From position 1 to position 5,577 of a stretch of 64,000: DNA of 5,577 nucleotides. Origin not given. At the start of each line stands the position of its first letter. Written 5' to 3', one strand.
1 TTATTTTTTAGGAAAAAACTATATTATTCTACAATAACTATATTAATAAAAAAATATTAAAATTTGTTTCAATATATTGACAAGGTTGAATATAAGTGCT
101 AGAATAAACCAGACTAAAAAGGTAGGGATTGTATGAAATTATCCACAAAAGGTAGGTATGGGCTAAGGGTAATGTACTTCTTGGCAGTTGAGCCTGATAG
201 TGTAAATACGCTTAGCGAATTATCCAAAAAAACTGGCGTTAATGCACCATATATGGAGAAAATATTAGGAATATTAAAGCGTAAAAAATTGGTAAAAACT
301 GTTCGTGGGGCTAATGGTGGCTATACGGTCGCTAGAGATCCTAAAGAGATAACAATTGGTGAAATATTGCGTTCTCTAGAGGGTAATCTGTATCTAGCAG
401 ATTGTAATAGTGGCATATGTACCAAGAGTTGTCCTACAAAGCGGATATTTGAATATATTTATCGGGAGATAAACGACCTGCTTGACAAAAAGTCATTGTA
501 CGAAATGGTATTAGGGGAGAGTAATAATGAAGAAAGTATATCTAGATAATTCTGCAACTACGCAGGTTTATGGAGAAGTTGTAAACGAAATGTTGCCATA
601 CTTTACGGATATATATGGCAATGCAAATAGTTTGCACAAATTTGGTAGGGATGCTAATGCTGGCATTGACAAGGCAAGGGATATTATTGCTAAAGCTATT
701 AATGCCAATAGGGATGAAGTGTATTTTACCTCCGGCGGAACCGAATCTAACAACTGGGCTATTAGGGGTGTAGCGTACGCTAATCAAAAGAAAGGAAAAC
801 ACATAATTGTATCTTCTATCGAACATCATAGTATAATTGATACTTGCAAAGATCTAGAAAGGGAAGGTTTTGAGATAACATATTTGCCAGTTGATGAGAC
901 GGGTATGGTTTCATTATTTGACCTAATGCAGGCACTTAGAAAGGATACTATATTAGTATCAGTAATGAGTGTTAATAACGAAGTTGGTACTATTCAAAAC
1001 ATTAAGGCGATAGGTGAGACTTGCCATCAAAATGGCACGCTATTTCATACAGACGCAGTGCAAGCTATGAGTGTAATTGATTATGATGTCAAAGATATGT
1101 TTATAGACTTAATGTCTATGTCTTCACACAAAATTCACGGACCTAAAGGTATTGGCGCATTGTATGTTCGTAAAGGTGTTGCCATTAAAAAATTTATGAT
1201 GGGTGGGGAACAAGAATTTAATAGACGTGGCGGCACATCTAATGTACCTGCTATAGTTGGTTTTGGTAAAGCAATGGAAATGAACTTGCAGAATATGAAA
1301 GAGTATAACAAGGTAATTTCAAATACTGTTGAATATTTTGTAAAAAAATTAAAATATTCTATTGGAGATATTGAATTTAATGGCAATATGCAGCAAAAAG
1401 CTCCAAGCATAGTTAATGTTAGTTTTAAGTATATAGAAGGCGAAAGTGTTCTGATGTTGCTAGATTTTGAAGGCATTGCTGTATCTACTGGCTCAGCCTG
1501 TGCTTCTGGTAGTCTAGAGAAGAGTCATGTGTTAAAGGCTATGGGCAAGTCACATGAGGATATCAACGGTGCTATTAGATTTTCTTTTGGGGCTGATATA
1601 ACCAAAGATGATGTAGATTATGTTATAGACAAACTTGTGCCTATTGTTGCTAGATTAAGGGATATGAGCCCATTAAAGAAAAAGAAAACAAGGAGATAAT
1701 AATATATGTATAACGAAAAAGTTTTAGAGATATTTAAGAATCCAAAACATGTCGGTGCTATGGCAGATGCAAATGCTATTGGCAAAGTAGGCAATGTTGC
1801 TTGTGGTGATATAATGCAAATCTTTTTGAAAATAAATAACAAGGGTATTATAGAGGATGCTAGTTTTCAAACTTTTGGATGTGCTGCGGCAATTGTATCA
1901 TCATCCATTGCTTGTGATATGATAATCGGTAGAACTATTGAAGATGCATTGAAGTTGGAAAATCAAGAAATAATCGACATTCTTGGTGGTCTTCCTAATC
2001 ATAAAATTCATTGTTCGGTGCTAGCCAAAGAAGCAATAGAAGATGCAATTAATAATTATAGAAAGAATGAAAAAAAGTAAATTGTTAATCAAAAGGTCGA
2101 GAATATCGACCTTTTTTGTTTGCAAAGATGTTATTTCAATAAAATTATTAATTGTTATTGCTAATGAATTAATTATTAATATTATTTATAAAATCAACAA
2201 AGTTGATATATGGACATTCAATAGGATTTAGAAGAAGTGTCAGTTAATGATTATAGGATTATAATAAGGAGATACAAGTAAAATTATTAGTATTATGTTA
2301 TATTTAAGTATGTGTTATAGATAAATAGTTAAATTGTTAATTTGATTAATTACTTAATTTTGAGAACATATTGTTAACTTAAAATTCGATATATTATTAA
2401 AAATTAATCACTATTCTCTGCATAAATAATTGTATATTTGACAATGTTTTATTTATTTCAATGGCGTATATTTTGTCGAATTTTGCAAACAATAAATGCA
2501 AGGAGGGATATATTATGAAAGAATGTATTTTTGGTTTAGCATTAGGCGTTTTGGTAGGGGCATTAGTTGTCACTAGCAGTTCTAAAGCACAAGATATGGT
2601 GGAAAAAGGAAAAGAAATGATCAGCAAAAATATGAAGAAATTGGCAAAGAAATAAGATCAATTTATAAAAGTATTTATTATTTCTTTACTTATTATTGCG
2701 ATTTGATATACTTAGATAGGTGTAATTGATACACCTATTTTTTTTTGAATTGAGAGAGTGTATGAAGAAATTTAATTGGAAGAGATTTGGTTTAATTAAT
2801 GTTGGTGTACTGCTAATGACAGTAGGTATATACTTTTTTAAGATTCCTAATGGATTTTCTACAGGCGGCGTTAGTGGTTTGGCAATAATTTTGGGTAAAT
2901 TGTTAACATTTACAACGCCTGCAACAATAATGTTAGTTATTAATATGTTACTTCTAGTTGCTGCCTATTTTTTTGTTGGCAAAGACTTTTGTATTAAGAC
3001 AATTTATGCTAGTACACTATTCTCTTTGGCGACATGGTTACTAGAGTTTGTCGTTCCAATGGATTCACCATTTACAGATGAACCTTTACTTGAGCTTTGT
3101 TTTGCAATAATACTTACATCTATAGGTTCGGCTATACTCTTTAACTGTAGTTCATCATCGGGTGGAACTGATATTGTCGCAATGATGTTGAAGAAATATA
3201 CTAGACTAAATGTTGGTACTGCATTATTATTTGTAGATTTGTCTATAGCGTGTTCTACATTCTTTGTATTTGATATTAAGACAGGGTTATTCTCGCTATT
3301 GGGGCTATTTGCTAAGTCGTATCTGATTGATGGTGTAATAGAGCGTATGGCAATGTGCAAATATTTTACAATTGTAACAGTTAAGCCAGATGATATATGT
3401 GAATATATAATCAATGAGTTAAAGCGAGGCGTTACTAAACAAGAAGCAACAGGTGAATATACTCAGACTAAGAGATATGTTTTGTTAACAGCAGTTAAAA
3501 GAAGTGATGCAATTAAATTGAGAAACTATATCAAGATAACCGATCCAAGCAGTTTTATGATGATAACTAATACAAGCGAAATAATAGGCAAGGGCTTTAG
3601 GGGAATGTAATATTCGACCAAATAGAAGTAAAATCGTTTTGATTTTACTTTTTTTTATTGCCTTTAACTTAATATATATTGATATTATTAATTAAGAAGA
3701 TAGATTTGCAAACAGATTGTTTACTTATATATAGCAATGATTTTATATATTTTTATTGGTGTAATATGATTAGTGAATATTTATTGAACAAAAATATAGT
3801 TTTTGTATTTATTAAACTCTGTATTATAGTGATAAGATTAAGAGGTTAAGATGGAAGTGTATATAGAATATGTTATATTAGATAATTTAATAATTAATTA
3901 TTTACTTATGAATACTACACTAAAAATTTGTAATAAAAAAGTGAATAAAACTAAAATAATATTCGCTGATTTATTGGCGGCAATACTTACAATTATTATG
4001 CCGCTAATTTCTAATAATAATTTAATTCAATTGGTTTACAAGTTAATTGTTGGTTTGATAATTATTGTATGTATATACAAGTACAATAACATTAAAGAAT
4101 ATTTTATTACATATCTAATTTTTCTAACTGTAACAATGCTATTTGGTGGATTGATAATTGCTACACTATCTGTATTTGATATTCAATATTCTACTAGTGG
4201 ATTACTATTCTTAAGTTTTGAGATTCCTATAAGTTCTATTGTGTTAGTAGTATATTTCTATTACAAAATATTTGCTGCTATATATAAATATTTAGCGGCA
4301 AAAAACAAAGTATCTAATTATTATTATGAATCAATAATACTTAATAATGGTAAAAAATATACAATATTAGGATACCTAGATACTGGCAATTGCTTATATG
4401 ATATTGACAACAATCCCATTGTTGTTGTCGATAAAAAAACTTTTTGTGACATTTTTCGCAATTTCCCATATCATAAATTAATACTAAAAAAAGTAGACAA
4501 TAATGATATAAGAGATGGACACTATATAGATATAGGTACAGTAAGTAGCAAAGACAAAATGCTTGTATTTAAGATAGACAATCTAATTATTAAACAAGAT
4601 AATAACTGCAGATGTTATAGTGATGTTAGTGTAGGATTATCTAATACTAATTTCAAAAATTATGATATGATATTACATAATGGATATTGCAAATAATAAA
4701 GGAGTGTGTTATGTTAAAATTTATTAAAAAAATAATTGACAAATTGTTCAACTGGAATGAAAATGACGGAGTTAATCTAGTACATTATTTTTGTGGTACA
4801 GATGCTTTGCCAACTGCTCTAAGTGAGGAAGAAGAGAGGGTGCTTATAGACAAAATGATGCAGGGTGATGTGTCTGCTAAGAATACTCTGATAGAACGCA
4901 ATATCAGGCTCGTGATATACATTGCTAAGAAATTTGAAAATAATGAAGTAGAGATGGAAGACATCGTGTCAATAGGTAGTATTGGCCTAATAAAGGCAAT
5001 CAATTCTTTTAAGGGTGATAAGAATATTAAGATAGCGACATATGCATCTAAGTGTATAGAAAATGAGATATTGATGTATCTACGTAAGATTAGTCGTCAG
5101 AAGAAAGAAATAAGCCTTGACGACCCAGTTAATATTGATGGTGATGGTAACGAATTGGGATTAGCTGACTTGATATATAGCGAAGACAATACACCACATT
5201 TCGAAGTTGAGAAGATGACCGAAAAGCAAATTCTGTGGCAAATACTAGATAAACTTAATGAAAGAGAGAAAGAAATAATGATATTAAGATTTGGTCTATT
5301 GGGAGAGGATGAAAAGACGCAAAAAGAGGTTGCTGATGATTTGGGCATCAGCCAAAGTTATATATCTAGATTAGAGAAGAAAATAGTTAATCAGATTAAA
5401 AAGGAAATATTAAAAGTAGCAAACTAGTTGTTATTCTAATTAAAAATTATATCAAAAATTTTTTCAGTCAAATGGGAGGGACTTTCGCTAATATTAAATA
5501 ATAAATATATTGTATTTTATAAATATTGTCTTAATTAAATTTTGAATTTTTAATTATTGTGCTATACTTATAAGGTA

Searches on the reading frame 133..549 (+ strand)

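Call 74: search_protein_families(library=pfam, proteins=[window:133-549:+], max_evalue=0.00001)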
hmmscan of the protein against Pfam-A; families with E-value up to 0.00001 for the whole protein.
window:133-549:+ (138 aa): 1 family
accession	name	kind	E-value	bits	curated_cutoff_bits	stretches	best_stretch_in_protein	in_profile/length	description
PF02082.26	Rrf2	-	1.2e-30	106.9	30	1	3-126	1-130/132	Iron-dependent Transcriptional regulator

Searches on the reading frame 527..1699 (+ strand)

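Call 74: search_protein_families(library=pfam, proteins=[window:527-1699:+], max_evalue=0.00001)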
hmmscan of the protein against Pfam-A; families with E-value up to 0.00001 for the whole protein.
window:527-1699:+ (390 aa): 2 families
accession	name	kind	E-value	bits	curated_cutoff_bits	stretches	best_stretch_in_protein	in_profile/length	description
PF00266.25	Aminotran_5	-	9.5e-92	308.2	21.5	1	4-366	1-371/371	Aminotransferase class-V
PF01212.27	Beta_elim_lyase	-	7.8e-08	32.4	27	1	63-202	48-199/288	Beta-eliminating lyase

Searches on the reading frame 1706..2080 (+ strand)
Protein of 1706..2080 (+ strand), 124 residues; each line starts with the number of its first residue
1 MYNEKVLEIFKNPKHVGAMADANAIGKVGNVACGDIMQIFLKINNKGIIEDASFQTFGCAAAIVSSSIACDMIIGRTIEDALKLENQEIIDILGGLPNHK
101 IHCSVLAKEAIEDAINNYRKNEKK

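Call 74: search_protein_families(library=pfam, proteins=[window:1706-2080:+], max_evalue=0.00001)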
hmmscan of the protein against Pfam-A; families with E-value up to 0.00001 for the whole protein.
window:1706-2080:+ (124 aa): 1 family
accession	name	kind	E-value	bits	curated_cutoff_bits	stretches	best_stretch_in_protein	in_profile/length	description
PF01592.21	NifU_N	-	3.8e-44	150.3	22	1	1-123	1-125/127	NifU-like N terminal domain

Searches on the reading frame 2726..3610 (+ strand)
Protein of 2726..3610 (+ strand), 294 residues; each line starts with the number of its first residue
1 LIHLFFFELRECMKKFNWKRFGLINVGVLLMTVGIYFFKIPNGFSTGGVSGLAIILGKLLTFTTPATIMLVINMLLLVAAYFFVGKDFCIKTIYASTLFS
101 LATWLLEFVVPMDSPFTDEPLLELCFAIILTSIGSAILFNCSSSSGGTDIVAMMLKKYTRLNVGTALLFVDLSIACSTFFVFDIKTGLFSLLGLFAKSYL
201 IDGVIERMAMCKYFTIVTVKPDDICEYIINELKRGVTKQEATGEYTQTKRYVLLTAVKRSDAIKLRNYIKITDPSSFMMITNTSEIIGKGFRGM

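Call 74: search_protein_families(library=pfam, proteins=[window:2726-3610:+], max_evalue=0.00001)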
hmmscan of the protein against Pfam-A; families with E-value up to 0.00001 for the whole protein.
window:2726-3610:+ (294 aa): 2 families
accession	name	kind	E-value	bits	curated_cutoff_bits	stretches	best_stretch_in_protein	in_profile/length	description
PF02588.21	YitT_membrane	-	6.4e-56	189.4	24.3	1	22-228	3-204/205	Uncharacterised 5xTM membrane BCR, YitT family COG1284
PF10035.14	DUF2179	-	6.4e-16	58.4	22.8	1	234-288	1-55/55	Uncharacterized protein conserved in bacteria (DUF2179)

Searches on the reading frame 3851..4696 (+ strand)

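Call 74: search_protein_families(library=pfam, proteins=[window:3851-4696:+], max_evalue=0.00001)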
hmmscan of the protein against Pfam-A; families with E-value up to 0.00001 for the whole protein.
window:3851-4696:+ (281 aa): 1 family
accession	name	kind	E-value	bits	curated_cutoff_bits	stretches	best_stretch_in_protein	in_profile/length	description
PF03419.18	Peptidase_U4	-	3.9e-41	141.7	28.4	1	2-277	1-282/284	Sporulation factor SpoIIGA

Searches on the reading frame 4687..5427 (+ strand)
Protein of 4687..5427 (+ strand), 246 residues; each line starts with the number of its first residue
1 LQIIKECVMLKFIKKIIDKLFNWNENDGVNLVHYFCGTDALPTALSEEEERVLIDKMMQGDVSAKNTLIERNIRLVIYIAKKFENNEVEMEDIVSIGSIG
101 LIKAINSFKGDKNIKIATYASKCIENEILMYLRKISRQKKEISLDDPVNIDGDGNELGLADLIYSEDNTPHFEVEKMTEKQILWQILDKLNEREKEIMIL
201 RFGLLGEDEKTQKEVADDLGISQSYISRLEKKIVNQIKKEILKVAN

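Call 74: search_protein_families(library=pfam, proteins=[window:4687-5427:+], max_evalue=0.00001)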
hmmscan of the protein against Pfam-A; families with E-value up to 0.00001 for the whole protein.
window:4687-5427:+ (246 aa): 3 families
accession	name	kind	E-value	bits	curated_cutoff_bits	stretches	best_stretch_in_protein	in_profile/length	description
PF04542.20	Sigma70_r2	-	4.7e-16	58.8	24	1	68-137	1-70/71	Sigma-70 region 2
PF04545.22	Sigma70_r4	-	1.3e-14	53.9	24.1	1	187-239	2-50/50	Sigma-70, region 4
PF01381.28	HTH_3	-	2.3e-06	28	23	1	210-241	10-40/55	Helix-turn-helix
